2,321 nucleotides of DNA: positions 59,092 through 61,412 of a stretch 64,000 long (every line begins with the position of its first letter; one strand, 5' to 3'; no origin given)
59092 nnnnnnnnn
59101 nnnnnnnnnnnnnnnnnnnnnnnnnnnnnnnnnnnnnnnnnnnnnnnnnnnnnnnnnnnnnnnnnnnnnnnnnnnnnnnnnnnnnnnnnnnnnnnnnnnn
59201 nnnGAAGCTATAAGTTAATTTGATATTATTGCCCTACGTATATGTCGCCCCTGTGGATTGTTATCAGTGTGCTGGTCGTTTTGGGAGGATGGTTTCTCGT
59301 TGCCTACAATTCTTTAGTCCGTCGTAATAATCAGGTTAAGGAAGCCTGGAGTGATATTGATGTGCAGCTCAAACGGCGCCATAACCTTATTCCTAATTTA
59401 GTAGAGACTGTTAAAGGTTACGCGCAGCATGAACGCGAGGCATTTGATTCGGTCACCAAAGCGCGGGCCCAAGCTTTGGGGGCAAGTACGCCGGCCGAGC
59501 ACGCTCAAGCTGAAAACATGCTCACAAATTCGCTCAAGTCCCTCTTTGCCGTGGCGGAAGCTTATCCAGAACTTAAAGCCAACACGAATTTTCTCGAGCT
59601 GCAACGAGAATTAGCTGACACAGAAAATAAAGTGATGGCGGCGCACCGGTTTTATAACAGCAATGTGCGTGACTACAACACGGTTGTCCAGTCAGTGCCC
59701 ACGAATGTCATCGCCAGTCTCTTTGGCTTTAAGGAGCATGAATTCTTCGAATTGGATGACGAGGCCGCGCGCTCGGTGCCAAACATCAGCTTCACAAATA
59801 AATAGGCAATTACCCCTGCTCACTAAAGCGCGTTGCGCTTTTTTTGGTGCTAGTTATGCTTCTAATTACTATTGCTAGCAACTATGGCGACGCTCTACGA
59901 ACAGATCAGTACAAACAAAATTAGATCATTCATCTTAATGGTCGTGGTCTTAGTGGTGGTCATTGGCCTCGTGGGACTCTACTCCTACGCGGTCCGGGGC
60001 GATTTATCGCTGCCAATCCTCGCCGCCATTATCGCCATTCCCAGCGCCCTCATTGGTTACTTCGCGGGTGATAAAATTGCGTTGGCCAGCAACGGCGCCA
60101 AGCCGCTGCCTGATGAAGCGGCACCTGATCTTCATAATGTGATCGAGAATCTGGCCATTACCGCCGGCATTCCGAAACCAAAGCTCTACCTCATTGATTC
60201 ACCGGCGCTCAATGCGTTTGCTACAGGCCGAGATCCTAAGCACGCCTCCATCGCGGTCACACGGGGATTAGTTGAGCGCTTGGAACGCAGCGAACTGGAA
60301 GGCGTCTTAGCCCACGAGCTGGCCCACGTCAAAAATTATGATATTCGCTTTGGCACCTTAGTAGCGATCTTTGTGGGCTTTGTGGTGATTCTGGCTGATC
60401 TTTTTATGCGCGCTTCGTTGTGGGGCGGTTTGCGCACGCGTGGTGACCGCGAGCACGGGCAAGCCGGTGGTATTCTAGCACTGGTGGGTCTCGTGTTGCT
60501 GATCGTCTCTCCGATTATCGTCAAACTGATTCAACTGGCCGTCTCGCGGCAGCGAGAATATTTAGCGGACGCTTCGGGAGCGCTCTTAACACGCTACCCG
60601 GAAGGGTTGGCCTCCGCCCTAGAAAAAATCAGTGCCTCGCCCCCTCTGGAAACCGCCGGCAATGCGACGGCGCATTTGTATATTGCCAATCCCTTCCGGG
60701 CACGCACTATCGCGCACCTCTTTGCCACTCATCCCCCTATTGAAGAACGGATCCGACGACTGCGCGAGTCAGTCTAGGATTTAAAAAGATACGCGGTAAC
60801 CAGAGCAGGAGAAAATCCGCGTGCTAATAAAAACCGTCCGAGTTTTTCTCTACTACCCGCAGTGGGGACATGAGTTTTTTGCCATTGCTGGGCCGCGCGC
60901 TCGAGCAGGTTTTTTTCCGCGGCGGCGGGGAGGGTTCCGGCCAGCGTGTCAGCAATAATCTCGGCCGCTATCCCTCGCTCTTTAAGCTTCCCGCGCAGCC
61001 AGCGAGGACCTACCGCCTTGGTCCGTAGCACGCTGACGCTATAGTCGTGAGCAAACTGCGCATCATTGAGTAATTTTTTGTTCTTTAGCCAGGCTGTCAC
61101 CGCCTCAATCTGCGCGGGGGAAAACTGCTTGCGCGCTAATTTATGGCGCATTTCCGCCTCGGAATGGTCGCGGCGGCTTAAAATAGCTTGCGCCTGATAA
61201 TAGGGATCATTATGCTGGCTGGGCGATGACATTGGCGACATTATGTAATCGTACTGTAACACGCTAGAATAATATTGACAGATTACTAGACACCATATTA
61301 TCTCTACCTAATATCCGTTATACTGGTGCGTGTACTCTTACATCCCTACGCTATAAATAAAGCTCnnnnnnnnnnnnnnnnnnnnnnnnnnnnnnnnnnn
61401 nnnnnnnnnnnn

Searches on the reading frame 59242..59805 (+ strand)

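Call 73: search_protein_families(library=pfam, proteins=[window:59242-59805:+], max_evalue=0.00001)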
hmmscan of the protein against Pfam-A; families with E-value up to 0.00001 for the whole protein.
window:59242-59805:+ (187 aa): 1 family
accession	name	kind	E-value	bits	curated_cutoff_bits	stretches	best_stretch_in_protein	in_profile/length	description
PF04011.17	LemA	-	1.2e-60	204.1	26.2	1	35-184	1-149/149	LemA family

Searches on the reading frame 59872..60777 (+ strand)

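Call 73: search_protein_families(library=pfam, proteins=[window:59872-60777:+], max_evalue=0.00001)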
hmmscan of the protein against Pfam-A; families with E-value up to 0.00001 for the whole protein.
window:59872-60777:+ (301 aa): 1 family
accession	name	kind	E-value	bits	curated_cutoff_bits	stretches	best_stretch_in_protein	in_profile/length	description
PF01435.24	Peptidase_M48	-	1.5e-34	119.9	20.3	1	84-299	4-184/186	Peptidase family M48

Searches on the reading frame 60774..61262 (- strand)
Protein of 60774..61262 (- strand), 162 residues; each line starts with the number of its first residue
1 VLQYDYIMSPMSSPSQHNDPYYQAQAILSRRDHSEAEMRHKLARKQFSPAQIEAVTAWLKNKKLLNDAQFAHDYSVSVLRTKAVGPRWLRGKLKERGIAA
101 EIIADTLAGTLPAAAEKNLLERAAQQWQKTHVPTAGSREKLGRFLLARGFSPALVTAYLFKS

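Call 73: search_protein_families(library=pfam, proteins=[window:60774-61262:-], max_evalue=0.00001)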
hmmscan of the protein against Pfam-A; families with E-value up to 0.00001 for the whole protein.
window:60774-61262:- (162 aa): 2 families
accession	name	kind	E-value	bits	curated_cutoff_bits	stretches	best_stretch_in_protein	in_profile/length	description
PF21982.2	RecX_HTH1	-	1.2e-14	54.4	26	1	24-59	5-40/40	RecX, first three-helix domain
PF02631.22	RecX_HTH2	-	2.6e-11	44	26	1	66-107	1-42/42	RecX, second three-helix domain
